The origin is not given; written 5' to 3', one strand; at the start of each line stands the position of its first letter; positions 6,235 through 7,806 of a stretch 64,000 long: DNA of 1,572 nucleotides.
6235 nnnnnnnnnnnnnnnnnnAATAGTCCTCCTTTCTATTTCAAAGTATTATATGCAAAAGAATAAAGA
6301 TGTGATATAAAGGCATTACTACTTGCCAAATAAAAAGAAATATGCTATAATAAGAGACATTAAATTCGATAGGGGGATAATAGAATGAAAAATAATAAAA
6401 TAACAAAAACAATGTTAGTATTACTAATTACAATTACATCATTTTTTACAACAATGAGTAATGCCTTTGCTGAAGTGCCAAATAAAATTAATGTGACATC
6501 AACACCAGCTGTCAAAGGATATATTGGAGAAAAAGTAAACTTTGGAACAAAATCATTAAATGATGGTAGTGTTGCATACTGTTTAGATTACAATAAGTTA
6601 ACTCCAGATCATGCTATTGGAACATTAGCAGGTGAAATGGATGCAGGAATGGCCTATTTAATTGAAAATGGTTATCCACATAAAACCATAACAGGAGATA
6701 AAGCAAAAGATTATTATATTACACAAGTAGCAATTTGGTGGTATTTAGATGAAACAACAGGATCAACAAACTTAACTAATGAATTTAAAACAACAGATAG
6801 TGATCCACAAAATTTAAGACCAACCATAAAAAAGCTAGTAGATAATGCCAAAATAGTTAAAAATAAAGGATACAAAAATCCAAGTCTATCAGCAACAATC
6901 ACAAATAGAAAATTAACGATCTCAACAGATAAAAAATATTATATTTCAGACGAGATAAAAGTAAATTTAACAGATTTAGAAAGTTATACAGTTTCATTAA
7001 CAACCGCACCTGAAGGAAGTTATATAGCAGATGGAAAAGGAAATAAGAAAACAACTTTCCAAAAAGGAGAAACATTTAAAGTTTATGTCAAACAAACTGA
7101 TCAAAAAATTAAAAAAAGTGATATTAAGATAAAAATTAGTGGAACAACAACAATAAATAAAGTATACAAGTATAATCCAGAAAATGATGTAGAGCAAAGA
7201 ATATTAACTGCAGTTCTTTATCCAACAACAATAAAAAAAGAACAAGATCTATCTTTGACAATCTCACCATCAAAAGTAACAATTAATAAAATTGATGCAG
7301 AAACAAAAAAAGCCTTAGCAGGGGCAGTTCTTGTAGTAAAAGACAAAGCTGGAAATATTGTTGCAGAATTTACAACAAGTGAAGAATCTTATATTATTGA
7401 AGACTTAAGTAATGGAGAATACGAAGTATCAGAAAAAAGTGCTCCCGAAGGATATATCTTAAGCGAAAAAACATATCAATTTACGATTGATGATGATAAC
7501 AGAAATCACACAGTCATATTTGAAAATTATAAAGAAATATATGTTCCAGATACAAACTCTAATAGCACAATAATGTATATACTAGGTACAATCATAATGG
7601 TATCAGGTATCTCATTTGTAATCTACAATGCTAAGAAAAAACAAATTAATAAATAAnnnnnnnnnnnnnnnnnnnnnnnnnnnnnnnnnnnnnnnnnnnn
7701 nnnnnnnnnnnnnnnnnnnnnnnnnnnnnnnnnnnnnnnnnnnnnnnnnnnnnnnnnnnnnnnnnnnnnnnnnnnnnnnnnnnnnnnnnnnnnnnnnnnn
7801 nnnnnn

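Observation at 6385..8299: Thioester-domain adhesin with a dedicated class-B sortase and a non-canonical VPDTN sorting signal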

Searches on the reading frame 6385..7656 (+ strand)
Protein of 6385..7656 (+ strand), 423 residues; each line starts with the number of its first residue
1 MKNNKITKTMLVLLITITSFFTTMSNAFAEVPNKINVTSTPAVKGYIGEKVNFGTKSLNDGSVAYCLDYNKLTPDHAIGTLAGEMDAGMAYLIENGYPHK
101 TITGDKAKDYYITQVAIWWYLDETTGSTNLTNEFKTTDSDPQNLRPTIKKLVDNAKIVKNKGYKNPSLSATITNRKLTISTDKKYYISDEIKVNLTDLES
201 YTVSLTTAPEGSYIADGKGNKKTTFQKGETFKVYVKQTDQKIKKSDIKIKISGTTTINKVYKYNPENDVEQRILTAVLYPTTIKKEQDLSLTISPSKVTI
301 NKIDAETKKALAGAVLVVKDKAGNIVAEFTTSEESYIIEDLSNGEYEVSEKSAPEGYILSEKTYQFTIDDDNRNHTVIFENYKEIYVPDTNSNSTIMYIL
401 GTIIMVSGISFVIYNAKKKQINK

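Call 3: search_protein_families(library=pfam, proteins=[window:6385-7656:+], max_evalue=0.1)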
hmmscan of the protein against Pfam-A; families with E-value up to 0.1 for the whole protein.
window:6385-7656:+ (423 aa): 7 families
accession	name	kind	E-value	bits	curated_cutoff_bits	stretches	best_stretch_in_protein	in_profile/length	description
PF17802.7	SpaA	-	6.4e-18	65.1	23.1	1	297-382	2-90/91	Prealbumin-like fold domain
PF08341.16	TED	-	8.9e-11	42.6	22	1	63-156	1-101/102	Thioester domain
PF17210.9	SdrD_B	-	0.0014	19.3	29.7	1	305-373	18-88/112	SdrD B-like domain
PF24421.1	Ig_J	-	0.0024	18.4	29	1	319-368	51-101/104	Tip attachment protein J, Ig-like domain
PF00575.29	S1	-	0.014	16.2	22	0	218-250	42-74/74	S1 RNA binding domain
PF13620.12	CarboxypepD_reg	-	0.022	15.5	32.3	0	304-349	8-53/82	Carboxypeptidase regulatory-like domain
PF09991.14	DUF2232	-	0.049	13.2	27.8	1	394-423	233-262/290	Predicted membrane protein (DUF2232)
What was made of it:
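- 6385..7656 (+): TIE adhesin, 423 aa: signal peptide, Class II thioester domain, CnaB/SpaA stalk domain, VPDTN sorting signal. Pfam TED 8.9e-11 and SpaA 6.4e-18 (call 3).
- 7270..7533 (+): CnaB/SpaA stalk domain with predicted Lys302-Asn381 isopeptide bond and catalytic Glu350. PF17802 at residues 297-382 (call 3).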

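Call 4: search_protein_families(library=ncbifam, proteins=[window:6385-7656:+], max_evalue=0.1)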
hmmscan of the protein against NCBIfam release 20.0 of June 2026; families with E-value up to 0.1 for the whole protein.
window:6385-7656:+ (423 aa): 2 families
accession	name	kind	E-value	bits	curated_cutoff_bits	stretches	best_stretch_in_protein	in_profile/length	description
TIGR03934.1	TQXA_dom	domain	0.0034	17.3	30.4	1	93-124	6-41/42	TQXA domain-containing protein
TIGR04410.1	Spiro_T2SS_lipo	equivalog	0.017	15.1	50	1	182-273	35-100/117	type II secretion system-associated lipoprotein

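Call 9: find_homologous_proteins(query=window:6385-7656:+, max_evalue=0.00001)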
Query window:6385-7656:+ (423 aa): 520 proteins with E <= 0.00001 among 8000 candidates; the best 120 are listed.
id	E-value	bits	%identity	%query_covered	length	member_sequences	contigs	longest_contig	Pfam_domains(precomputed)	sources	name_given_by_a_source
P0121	3.9e-247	837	91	100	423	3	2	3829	PF08341.17,PF17802.8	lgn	-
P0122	9.7e-228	774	84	100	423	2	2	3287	PF08341.17,PF17802.8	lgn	-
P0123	8.6e-211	718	78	100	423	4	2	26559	PF08341.17,PF17802.8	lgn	-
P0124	1.3e-190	651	73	100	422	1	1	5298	PF08341.17,PF17802.8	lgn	-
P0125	1.4e-181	622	69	99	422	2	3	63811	PF08341.17,PF17802.8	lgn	-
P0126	1.3e-161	556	63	100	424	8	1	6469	PF08341.17,PF17802.8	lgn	-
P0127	2.1e-157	542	63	99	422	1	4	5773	PF08341.17,PF17802.8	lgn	-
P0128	1.8e-150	519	58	99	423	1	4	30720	PF08341.17,PF17802.8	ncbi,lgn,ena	-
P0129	4.5e-150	518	44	91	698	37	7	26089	PF08341.17,PF24421.2,PF17802.8,PF13620.13,PF24107.2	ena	-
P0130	9.9e-149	514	44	91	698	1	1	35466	PF08341.17,PF24421.2,PF17802.8,PF13620.13,PF24107.2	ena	-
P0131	1.0e-148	513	44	91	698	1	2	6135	PF08341.17,PF24421.2,PF17802.8,PF13620.13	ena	-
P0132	1.9e-148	513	44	91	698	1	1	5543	PF08341.17,PF24421.2,PF17802.8,PF13620.13,PF24107.2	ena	-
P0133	4.3e-148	511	42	90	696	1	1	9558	PF08341.17,PF24421.2,PF17802.8,PF13620.13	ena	-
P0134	2.0e-144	499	50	91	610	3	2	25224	PF13715.13,PF08341.17,PF24421.2,PF17802.8,PF13620.13,PF22904.4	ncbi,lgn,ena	-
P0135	9.7e-144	497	38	98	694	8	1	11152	PF08341.17,PF24421.2,PF17802.8,PF13620.13,PF17210.10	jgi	-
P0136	1.0e-143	497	57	99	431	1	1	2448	PF08341.17,PF17802.8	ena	-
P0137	5.3e-143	495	47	90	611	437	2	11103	PF13715.13,PF08341.17,PF24421.2,PF17802.8,PF22898.3,PF13620.13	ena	-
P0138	2.9e-141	489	40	99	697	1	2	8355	PF08341.17,PF20475.4,PF24421.2,PF17802.8,PF13620.13,PF17210.10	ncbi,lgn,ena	-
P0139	2.5e-140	486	55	99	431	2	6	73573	PF08341.17,PF17802.8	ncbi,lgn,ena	-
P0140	3.2e-139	482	39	88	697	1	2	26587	PF08341.17,PF24421.2,PF18784.7,PF17802.8,PF13620.13,PF17210.10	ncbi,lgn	-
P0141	5.6e-138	478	48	88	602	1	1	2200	PF08341.17,PF24421.2,PF17802.8,PF22898.3,PF13620.13,PF22904.4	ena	-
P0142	3.5e-137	475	46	90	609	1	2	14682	PF13715.13,PF08341.17,PF24421.2,PF17802.8,PF22898.3,PF13620.13,PF22904.4,PF17210.10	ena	-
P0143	8.0e-135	468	37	98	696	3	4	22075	PF08341.17,PF24421.2,PF17802.8,PF13620.13,PF17210.10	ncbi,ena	-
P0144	1.1e-132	461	43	90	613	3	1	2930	PF08341.17,PF24421.2,PF17802.8,PF13620.13,PF17210.10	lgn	-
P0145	9.6e-132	458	42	99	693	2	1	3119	PF08341.17,PF17802.8,PF13620.13,PF17210.10,PF26059.1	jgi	-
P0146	9.7e-132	458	41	99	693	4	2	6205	PF08341.17,PF24421.2,PF17802.8,PF22898.3,PF13620.13,PF17210.10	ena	-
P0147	9.8e-132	458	41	84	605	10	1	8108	PF08341.17,PF24421.2,PF17802.8,PF13620.13,PF22904.4,PF17210.10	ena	-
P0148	5.0e-131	455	40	88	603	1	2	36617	PF08341.17,PF24421.2,PF17802.8,PF13620.13,PF17210.10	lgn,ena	-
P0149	1.6e-130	454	54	99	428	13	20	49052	PF08341.17,PF17802.8,PF17210.10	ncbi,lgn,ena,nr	ncbi:MAG: Cys-Gln thioester bond-forming surface protein [Bacilli bacterium]|nr:Cys-Gln thioester bo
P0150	1.6e-129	450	45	85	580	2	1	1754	PF08341.17,PF24421.2,PF17802.8,PF13620.13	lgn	-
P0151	2.8e-129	449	45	90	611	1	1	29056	PF08341.17,PF24421.2,PF17802.8,PF13620.13,PF17210.10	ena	-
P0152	3.2e-129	449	41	90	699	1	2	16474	PF08341.17,PF17802.8,PF13620.13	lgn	-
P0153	5.7e-128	445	42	89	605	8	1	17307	PF08341.17,PF24421.2,PF17802.8,PF13620.13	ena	-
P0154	1.1e-127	444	42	90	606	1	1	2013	PF08341.17,PF24421.2,PF17802.8,PF13620.13,PF17210.10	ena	-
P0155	1.4e-127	444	40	98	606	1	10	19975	PF08341.17,PF17802.8,PF13620.13,PF17210.10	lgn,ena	-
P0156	6.6e-127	442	42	88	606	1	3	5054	PF08341.17,PF24421.2,PF17802.8,PF13620.13,PF17210.10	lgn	-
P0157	7.8e-127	441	41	90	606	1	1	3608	PF08341.17,PF24421.2,PF17802.8,PF13620.13,PF17210.10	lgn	-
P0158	1.1e-126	441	42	90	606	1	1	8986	PF08341.17,PF24421.2,PF17802.8,PF13620.13,PF17210.10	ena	-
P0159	1.4e-126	441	42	90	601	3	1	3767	PF08341.17,PF17802.8,PF13620.13,PF17210.10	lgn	-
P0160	1.5e-126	440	42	90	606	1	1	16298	PF08341.17,PF24421.2,PF17802.8,PF13620.13,PF17210.10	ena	-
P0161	1.6e-126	440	41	88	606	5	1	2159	PF08341.17,PF24421.2,PF17802.8,PF13620.13,PF17210.10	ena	-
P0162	1.8e-126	440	43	99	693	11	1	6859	PF08341.17,PF17802.8,PF22898.3,PF13620.13,PF17210.10,PF26059.1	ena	-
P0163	1.8e-126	440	41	90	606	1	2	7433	PF08341.17,PF24421.2,PF17802.8,PF13620.13,PF17210.10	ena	-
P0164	2.0e-126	440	41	90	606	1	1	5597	PF08341.17,PF24421.2,PF17802.8,PF13620.13,PF17210.10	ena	-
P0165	4.2e-126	439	39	98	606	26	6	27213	PF08341.17,PF24421.2,PF17802.8,PF13620.13,PF17210.10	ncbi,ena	-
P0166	6.0e-126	439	40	100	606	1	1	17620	PF08341.17,PF24421.2,PF17802.8,PF13620.13,PF17210.10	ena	-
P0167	7.2e-126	438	41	90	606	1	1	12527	PF08341.17,PF24421.2,PF17802.8,PF13620.13,PF17210.10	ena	-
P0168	8.7e-126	438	40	89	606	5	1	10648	PF08341.17,PF24421.2,PF17802.8,PF13620.13,PF17210.10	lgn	-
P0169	8.9e-126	438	40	97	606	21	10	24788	PF08341.17,PF24421.2,PF17802.8,PF13620.13,PF17210.10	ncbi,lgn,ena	-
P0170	1.0e-125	438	42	87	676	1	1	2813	PF08341.17,PF24421.2,PF17802.8,PF13620.13,PF17210.10,PF26059.1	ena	-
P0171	1.1e-125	438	52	99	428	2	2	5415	PF08341.17,PF17802.8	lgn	-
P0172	1.3e-125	437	41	90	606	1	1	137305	PF08341.17,PF24421.2,PF17802.8,PF13620.13,PF17210.10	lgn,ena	-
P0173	1.3e-125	437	40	100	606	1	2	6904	PF08341.17,PF24421.2,PF17802.8,PF13620.13,PF17210.10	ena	-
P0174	1.4e-125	437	41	90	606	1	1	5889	PF08341.17,PF24421.2,PF17802.8,PF13620.13,PF17210.10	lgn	-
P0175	1.5e-125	437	40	98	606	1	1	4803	PF08341.17,PF24421.2,PF17802.8,PF13620.13,PF17210.10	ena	-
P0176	1.5e-125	437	40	100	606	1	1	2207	PF08341.17,PF24421.2,PF17802.8,PF13620.13,PF17210.10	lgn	-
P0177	1.7e-125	437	40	100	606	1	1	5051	PF08341.17,PF24421.2,PF17802.8,PF13620.13,PF17210.10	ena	-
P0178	1.7e-125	437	40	100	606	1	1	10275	PF08341.17,PF24421.2,PF17802.8,PF13620.13,PF17210.10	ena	-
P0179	1.9e-125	437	40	100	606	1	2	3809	PF08341.17,PF24421.2,PF17802.8,PF13620.13,PF17210.10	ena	-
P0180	1.9e-125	437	40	100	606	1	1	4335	PF08341.17,PF24421.2,PF17802.8,PF13620.13,PF17210.10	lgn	-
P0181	2.0e-125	437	40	100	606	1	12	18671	PF08341.17,PF24421.2,PF17802.8,PF13620.13,PF17210.10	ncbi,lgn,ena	-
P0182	2.6e-125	436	40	100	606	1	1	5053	PF08341.17,PF24421.2,PF17802.8,PF13620.13,PF17210.10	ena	-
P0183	2.6e-125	436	40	100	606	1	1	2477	PF08341.17,PF24421.2,PF17802.8,PF13620.13,PF17210.10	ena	-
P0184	2.8e-125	436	40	100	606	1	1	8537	PF08341.17,PF24421.2,PF17802.8,PF13620.13,PF17210.10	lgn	-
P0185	3.4e-125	436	40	100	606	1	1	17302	PF08341.17,PF24421.2,PF17802.8,PF13620.13,PF17210.10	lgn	-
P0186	3.4e-125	436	40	100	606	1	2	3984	PF08341.17,PF24421.2,PF17802.8,PF13620.13,PF17210.10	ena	-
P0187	3.6e-125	436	40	100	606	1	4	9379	PF08341.17,PF24421.2,PF17802.8,PF13620.13,PF17210.10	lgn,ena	-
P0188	4.0e-125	436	40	100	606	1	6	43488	PF08341.17,PF24421.2,PF17802.8,PF13620.13,PF17210.10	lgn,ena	-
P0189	4.4e-125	436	40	90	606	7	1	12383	PF08341.17,PF24421.2,PF17802.8,PF13620.13,PF17210.10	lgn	-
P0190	4.5e-125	436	40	100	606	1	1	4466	PF08341.17,PF24421.2,PF17802.8,PF13620.13,PF17210.10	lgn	-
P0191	4.6e-125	436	40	100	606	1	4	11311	PF08341.17,PF24421.2,PF17802.8,PF13620.13,PF17210.10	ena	-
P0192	4.9e-125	436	40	88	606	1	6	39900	PF08341.17,PF17802.8,PF13620.13,PF17210.10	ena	-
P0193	5.0e-125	435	40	100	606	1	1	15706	PF08341.17,PF24421.2,PF17802.8,PF13620.13,PF17210.10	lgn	-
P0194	5.4e-125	435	40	100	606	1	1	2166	PF08341.17,PF24421.2,PF17802.8,PF13620.13,PF17210.10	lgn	-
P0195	5.7e-125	435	40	100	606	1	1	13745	PF08341.17,PF24421.2,PF17802.8,PF13620.13,PF17210.10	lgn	-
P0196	6.5e-125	435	39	100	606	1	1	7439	PF08341.17,PF24421.2,PF17802.8,PF13620.13,PF17210.10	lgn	-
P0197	6.7e-125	435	40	88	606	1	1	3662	PF08341.17,PF17802.8,PF13620.13,PF17210.10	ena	-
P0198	7.0e-125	435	39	100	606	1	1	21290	PF08341.17,PF24421.2,PF17802.8,PF13620.13,PF17210.10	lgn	-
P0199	8.6e-125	435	39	100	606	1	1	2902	PF08341.17,PF24421.2,PF17802.8,PF13620.13,PF17210.10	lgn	-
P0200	1.1e-124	434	42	91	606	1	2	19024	PF08341.17,PF24421.2,PF17802.8,PF13620.13,PF17210.10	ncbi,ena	-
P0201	1.2e-124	434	39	100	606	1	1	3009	PF08341.17,PF24421.2,PF17802.8,PF13620.13,PF17210.10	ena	-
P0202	1.3e-124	434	40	100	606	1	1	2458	PF08341.17,PF24421.2,PF17802.8,PF13620.13,PF17210.10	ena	-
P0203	1.4e-124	434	40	92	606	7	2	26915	PF08341.17,PF24421.2,PF17802.8,PF13620.13,PF17210.10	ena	-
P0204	1.8e-124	434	39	100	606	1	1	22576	PF08341.17,PF24421.2,PF17802.8,PF13620.13,PF17210.10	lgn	-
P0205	2.3e-124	433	39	100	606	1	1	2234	PF08341.17,PF24421.2,PF17802.8,PF13620.13,PF17210.10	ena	-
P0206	2.7e-124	433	40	100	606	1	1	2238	PF08341.17,PF24421.2,PF17802.8,PF13620.13,PF17210.10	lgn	-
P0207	2.9e-124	433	40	100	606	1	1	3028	PF08341.17,PF24421.2,PF17802.8,PF13620.13,PF17210.10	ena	-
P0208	3.6e-124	433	40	88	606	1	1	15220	PF08341.17,PF17802.8,PF13620.13,PF17210.10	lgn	-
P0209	5.2e-124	432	40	88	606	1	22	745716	PF08341.17,PF17802.8,PF13620.13,PF17210.10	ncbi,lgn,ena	-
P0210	5.7e-124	432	40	88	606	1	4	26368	PF08341.17,PF17802.8,PF13620.13,PF17210.10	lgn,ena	-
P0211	7.4e-124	432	40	90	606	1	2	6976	PF08341.17,PF24421.2,PF17802.8,PF13620.13,PF17210.10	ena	-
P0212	8.6e-124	431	37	88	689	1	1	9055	PF08341.17,PF24421.2,PF17802.8,PF13620.13,PF22904.4,PF17210.10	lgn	-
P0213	1.1e-123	431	40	88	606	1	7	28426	PF08341.17,PF17802.8,PF13620.13,PF17210.10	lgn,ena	-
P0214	1.7e-123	430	40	97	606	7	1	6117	PF08341.17,PF17802.8,PF13620.13,PF17210.10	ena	-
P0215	1.7e-123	430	40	88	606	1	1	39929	PF08341.17,PF17802.8,PF13620.13,PF17210.10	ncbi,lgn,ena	-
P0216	2.3e-123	430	40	88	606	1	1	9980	PF08341.17,PF17802.8,PF13620.13,PF17210.10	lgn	-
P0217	2.6e-123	430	40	88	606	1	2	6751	PF08341.17,PF17802.8,PF13620.13,PF17210.10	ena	-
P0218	4.1e-123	429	39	100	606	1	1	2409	PF08341.17,PF24421.2,PF17802.8,PF13620.13,PF17210.10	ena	-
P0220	6.4e-123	429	41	91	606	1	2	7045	PF08341.17,PF24421.2,PF17802.8,PF13620.13,PF17210.10,PF24107.2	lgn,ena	-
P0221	6.5e-123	429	39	98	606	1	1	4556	PF08341.17,PF24421.2,PF17802.8,PF13620.13,PF17210.10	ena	-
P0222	9.2e-123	428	39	98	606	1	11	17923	PF08341.17,PF24421.2,PF17802.8,PF13620.13,PF17210.10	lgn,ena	-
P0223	1.0e-122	428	40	100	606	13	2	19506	PF08341.17,PF17802.8,PF13620.13,PF17210.10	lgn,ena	-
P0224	1.9e-122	427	39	98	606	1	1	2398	PF08341.17,PF24421.2,PF17802.8,PF13620.13,PF17210.10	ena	-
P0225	2.4e-122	427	41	93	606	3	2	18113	PF08341.17,PF17802.8,PF13620.13,PF17210.10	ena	-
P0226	3.9e-122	426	39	98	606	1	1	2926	PF08341.17,PF24421.2,PF17802.8,PF13620.13,PF17210.10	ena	-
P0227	4.1e-122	426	39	89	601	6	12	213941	PF08341.17,PF24421.2,PF17802.8,PF13620.13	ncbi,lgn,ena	-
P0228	5.3e-122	426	39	98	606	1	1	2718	PF08341.17,PF24421.2,PF17802.8,PF13620.13,PF17210.10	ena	-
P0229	1.1e-121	424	40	100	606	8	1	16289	PF08341.17,PF17802.8,PF13620.13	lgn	-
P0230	2.1e-121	424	45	89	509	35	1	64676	PF08341.17,PF17802.8,PF13620.13,PF17210.10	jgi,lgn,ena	-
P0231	3.1e-121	423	40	91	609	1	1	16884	PF08341.17,PF24421.2,PF17802.8,PF13620.13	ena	-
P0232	3.8e-121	423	40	91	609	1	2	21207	PF08341.17,PF24421.2,PF17802.8,PF13620.13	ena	-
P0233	4.2e-121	423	40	100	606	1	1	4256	PF08341.17,PF24421.2,PF17802.8,PF13620.13,PF17210.10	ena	-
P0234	5.1e-121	422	39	88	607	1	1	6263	PF08341.17,PF24421.2,PF17802.8,PF13620.13,PF17210.10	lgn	-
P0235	8.3e-121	422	40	91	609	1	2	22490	PF08341.17,PF24421.2,PF17802.8,PF13620.13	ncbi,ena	-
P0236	1.1e-120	421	35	99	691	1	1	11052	PF08341.17,PF24421.2,PF17802.8,PF13620.13,PF22904.4,PF17210.10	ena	-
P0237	1.6e-120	421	40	91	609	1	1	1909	PF08341.17,PF24421.2,PF17802.8,PF13620.13,PF17210.10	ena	-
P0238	1.7e-120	421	42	89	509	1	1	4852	PF13715.13,PF08341.17,PF17802.8,PF13620.13,PF17210.10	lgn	-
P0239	2.3e-120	420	39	91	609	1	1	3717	PF08341.17,PF24421.2,PF17802.8,PF13620.13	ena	-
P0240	7.5e-120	418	44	89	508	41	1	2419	PF08341.17,PF17802.8,PF13620.13,PF17210.10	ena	-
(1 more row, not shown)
